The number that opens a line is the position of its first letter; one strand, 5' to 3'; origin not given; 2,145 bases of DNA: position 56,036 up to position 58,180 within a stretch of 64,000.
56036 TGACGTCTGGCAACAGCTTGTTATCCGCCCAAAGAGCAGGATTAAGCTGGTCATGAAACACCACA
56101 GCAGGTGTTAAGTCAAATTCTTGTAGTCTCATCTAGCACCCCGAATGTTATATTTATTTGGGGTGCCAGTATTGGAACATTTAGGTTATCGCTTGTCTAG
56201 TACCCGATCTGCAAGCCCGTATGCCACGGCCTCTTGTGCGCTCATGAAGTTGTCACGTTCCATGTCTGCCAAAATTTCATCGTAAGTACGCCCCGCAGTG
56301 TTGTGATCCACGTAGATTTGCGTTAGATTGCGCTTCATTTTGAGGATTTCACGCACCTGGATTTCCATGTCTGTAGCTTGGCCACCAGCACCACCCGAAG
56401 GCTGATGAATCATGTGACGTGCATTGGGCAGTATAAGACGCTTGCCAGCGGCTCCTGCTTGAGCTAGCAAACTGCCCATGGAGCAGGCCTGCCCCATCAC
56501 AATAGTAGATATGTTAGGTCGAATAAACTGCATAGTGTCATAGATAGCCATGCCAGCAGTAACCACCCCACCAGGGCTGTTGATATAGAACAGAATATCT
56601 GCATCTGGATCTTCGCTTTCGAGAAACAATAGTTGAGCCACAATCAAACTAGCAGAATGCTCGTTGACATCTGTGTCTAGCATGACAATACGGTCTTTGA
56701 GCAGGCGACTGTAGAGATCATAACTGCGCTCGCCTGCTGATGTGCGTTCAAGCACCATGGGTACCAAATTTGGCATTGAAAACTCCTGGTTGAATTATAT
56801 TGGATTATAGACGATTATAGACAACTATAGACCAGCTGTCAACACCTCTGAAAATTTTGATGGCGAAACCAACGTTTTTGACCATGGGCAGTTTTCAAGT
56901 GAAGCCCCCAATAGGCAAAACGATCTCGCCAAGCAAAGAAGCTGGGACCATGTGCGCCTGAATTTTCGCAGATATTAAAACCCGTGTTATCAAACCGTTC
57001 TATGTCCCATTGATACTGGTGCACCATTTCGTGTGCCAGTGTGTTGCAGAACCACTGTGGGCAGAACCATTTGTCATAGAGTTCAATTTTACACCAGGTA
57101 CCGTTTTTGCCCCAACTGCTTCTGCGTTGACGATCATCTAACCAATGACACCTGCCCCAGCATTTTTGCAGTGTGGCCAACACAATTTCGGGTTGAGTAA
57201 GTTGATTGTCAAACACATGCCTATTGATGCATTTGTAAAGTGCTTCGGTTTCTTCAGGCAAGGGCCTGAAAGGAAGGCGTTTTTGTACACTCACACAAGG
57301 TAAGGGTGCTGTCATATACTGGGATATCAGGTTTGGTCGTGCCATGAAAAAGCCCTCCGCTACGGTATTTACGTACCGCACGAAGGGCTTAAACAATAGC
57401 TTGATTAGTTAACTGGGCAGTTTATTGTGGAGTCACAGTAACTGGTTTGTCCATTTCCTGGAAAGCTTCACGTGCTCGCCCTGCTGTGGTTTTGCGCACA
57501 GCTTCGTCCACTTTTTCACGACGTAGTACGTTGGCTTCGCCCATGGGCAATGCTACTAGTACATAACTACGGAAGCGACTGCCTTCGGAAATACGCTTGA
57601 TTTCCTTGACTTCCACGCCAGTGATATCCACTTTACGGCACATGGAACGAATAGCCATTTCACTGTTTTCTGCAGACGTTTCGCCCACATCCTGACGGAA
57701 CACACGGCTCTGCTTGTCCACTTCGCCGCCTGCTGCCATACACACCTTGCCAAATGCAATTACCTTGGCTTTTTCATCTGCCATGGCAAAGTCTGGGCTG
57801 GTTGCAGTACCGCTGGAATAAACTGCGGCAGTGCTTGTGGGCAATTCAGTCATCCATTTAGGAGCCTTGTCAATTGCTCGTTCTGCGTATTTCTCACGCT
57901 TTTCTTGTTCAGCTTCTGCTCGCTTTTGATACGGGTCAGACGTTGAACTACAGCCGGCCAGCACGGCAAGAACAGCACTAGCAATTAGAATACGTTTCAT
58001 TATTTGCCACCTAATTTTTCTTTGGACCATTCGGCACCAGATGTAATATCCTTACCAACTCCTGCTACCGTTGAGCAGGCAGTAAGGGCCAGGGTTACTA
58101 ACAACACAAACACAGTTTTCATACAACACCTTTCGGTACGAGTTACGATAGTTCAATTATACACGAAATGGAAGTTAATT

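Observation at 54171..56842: Four-gene operon behind a perfect sigma70 promoter: ClpP, MNT-type nucleotidyltransferase, a 306-aa unknown protein and a mini HExxH peptidase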

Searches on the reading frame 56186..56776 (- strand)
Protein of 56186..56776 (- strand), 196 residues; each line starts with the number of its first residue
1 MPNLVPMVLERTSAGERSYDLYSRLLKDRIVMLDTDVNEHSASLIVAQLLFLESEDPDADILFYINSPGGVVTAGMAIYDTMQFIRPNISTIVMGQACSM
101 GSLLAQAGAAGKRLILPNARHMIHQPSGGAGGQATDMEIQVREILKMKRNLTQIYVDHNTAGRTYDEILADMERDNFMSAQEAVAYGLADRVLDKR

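Call 3: search_protein_families(library=pfam, proteins=[window:56186-56776:-], max_evalue=0.1)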
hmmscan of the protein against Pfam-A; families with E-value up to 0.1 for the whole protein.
window:56186-56776:- (196 aa): 2 families
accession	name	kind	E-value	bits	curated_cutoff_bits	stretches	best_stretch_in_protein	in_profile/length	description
PF00574.28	CLP_protease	-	9.1e-78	260.7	20.2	1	14-195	2-181/182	Clp protease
PF25145.1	NfeD1b_N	-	0.00053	20.1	40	1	55-107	27-80/189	NfeD1b, N-terminal domain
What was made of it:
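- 56186..56776 (-): Cellular-type ClpP proteolytic subunit (196 aa). The Ser (GQACSMG), His (MIHQP) and Asp (ERDNF) motifs and the N-terminal loop are intact. Call 3 (Pfam 260.7 bits).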

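Call 4: search_protein_families(library=phrogs, proteins=[window:56186-56776:-], max_evalue=0.01)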
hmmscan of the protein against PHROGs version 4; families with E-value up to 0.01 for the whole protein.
window:56186-56776:- (196 aa): 12 families
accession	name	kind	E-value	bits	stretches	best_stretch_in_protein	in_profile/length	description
phrog_94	-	head and packaging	2.8e-50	173.5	1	4-195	56-252/622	head maturation protease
phrog_133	-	head and packaging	2.8e-32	113.2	1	60-194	50-180/668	head maturation protease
phrog_2976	-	head and packaging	3.1e-31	110.5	1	43-195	39-184/394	head maturation protease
phrog_1684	-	head and packaging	5.5e-22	79.6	1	58-194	72-204/284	head maturation protease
phrog_3348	-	unknown function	2.9e-20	73.9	1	59-193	68-198/386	-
phrog_53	-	head and packaging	1.1e-13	52.2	1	44-194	103-280/583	head maturation protease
phrog_1827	-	other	2.7e-12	47.4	1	52-180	46-170/202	ATP-dependent protease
phrog_23753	-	head and packaging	1.5e-08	35.7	1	56-192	39-171/298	head maturation protease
phrog_5410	-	other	7.1e-08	33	1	55-142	52-137/323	ATP-dependent protease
phrog_20705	-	head and packaging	2e-06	27.4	1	54-194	204-347/690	virion structural protein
phrog_33547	-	unknown function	2.6e-05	24.4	1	60-190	31-156/357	-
phrog_13984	-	unknown function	0.00039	21.6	1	61-109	63-111/123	-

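Call 54: search_protein_families(library=padloc, proteins=[window:56186-56776:-], max_evalue=0.01)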
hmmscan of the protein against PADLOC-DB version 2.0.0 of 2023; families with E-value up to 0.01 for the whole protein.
window:56186-56776:- (196 aa): 0 families

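Call 55: search_protein_families(library=ncbifam, proteins=[window:56186-56776:-], max_evalue=0.01)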
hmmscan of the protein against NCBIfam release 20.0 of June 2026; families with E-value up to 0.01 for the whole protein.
window:56186-56776:- (196 aa): 11 families
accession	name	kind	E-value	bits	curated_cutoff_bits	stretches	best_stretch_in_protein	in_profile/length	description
NF001368.0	PRK00277.1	subfamily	5.6e-90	300.6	249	1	3-196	7-198/203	ATP-dependent Clp protease proteolytic subunit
TIGR00493.1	clpP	equivalog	1.5e-85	285.8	308.6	1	3-195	2-192/192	ATP-dependent Clp endopeptidase proteolytic subunit ClpP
NF009205.0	PRK12553.1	subfamily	4.1e-74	248.7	228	1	5-194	14-203/211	ATP-dependent Clp protease proteolytic subunit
NF009203.0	PRK12551.1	equivalog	4.4e-68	228.9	359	1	4-196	1-191/196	ATP-dependent Clp protease proteolytic subunit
NF011090.0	PRK14513.1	equivalog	5.4e-68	228.8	347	1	4-195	3-192/201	ATP-dependent Clp protease proteolytic subunit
NF011091.0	PRK14514.1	equivalog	1.5e-62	211.1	361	1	4-195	30-219/221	ATP-dependent Clp endopeptidase proteolytic subunit ClpP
NF009204.0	PRK12552.1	equivalog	1.7e-46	158.4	263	1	20-195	22-214/225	ATP-dependent Clp protease proteolytic subunit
NF011089.0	PRK14512.1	equivalog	3.3e-40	138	251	1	20-196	20-194/200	ATP-dependent Clp protease proteolytic subunit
NF045542.1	Clp_rel_HeadMat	equivalog_domain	4.7e-29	101.5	120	1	41-192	19-165/165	head maturation protease, ClpP-related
NF045540.1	scaf_prot_MCP1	exception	5.1e-29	101.5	475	1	54-194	26-162/652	ClpP-like prohead protease/major capsid protein fusion protein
TIGR00706.1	SppA_dom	equivalog_domain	0.00093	18.9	155.45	1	55-108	29-83/208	signal peptide peptidase SppA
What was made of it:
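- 56186..56776 (-): Call 55 (NF001368 300.6 bits, above 249; head-maturation model 101.5 bits, below 120).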

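Call 107: search_solved_structures(query=window:56186-56776:-, max_evalue=1e-40, show_alignments=1)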
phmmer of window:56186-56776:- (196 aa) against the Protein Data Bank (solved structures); distinct sequences matched with E-value up to 1e-40: 96 (the best 60 are shown).
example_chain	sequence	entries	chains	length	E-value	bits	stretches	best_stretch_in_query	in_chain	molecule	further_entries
8r05_A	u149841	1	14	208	1e-75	256.7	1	4-194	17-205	ATP-dependent Clp protease proteolytic subunit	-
5g1q_A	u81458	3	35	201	1.1e-73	250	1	3-196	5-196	CLP PROTEASE PROTEOLYTIC SUBUNIT P | ATP-DEPENDENT CLP PROTEASE PROTEOLYTIC SUBUNIT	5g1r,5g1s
3p2l_A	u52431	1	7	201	1.1e-73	250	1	3-196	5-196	ATP-dependent Clp protease proteolytic subunit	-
3mt6_R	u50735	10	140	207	1.5e-73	249.6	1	4-195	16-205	ATP-dependent Clp protease proteolytic subunit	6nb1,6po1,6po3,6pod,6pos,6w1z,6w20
7dfu_A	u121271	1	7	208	1.6e-73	249.5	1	3-196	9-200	ATP-dependent Clp protease proteolytic subunit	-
6uqe_G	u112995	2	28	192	1.6e-73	249.5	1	4-195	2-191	ATP-dependent Clp protease proteolytic subunit | ATP-dependent Clp endopeptidase proteolytic subunit ClpP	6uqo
1tyf_A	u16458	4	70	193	1.6e-73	249.5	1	4-195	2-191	CLP PEPTIDASE | ATP-dependent Clp protease proteolytic subunit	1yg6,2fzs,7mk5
7uiv_H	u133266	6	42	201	1.9e-73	249.3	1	4-195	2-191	ATP-dependent Clp protease proteolytic subunit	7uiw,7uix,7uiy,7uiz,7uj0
7dft_A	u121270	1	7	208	2.2e-73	249.1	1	3-196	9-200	ATP-dependent Clp protease proteolytic subunit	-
6ppe_A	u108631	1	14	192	2.2e-73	249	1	4-195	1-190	ATP-dependent Clp protease proteolytic subunit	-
3hln_A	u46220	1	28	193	2.2e-73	249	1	4-195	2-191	ATP-dependent Clp protease proteolytic subunit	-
6wr2_h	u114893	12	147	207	2.9e-73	248.7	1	4-195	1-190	ATP-dependent Clp protease proteolytic subunit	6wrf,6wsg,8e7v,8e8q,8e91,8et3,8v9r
1yg8_A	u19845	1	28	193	5.2e-73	247.8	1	4-195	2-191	ATP-dependent Clp protease proteolytic subunit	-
6mx2_A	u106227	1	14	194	7.1e-72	244.1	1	4-196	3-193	ATP-dependent Clp protease proteolytic subunit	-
7m1m_A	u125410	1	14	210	3.8e-71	241.8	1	3-196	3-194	ATP-dependent Clp protease proteolytic subunit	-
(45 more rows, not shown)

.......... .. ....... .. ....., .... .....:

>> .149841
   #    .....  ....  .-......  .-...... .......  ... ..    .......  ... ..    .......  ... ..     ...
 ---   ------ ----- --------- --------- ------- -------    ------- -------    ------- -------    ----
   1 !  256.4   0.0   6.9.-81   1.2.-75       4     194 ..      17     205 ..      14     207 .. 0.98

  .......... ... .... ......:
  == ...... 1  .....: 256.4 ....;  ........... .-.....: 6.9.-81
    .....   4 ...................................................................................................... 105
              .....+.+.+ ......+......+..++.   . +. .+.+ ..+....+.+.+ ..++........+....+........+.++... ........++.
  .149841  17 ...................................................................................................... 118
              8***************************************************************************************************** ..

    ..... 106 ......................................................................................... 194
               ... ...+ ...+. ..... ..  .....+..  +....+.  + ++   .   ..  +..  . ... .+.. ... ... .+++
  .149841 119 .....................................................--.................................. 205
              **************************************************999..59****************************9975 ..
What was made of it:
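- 56186..56776 (-): Call 107 (about 62% identical to 8r05, my count; 249.5 bits to E. coli 1tyf).
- On Cellular ClpP (peptidase S14): The alignment to 8r05 (about 62% identical, my count) shows GQACSMG, MIHQP, ERD-F and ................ conserved (call 107).
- Checked: ClpP, 56776..56186, 196 aa: Pfam CLP_protease 260.7 bits (call 3); NCBIfam NF001368 300.6 bits against a cut-off of 249 (call 55); about 62% identical over its full length to solved ClpP 8r05 (my count from the call 107 alignment).
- ClpP is intact (calls 55, 107).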

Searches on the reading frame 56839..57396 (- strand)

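Call 3: search_protein_families(library=pfam, proteins=[window:56839-57396:-], max_evalue=0.1)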
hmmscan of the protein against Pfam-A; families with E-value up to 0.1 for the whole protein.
window:56839-57396:- (185 aa): 1 family
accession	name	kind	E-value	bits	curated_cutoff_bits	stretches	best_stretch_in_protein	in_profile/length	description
PF10263.15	SprT-like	-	2.5e-08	34.2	25.6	1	51-163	2-98/108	SprT-like family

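Call 4: search_protein_families(library=phrogs, proteins=[window:56839-57396:-], max_evalue=0.01)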
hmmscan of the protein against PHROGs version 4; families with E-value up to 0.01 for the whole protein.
window:56839-57396:- (185 aa): 0 families

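Call 54: search_protein_families(library=padloc, proteins=[window:56839-57396:-], max_evalue=0.01)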
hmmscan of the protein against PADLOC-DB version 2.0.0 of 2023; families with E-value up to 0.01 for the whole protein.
window:56839-57396:- (185 aa): 0 families

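Call 55: search_protein_families(library=ncbifam, proteins=[window:56839-57396:-], max_evalue=0.01)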
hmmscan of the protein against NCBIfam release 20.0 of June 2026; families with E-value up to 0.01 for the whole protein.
window:56839-57396:- (185 aa): 0 families

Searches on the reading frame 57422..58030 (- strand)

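Call 3: search_protein_families(library=pfam, proteins=[window:57422-58030:-], max_evalue=0.1)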
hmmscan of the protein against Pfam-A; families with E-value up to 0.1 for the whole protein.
window:57422-58030:- (202 aa): 2 families
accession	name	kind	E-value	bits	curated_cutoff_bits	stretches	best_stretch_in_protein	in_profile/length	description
PF20101.4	DUF6491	-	0.023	15.2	27.5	1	12-51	3-43/138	Family of unknown function (DUF6491)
PF08139.17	LPAM_1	-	0.029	15.3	20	1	11-28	1-18/18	Prokaryotic membrane lipoprotein lipid attachment site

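Call 4: search_protein_families(library=phrogs, proteins=[window:57422-58030:-], max_evalue=0.01)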
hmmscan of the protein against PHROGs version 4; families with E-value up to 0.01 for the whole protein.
window:57422-58030:- (202 aa): 2 families
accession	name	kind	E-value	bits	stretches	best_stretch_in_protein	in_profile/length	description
phrog_914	-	unknown function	0.0028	19.1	0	14-80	3-73/118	-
phrog_902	-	unknown function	0.0082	17.5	0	7-46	4-42/118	-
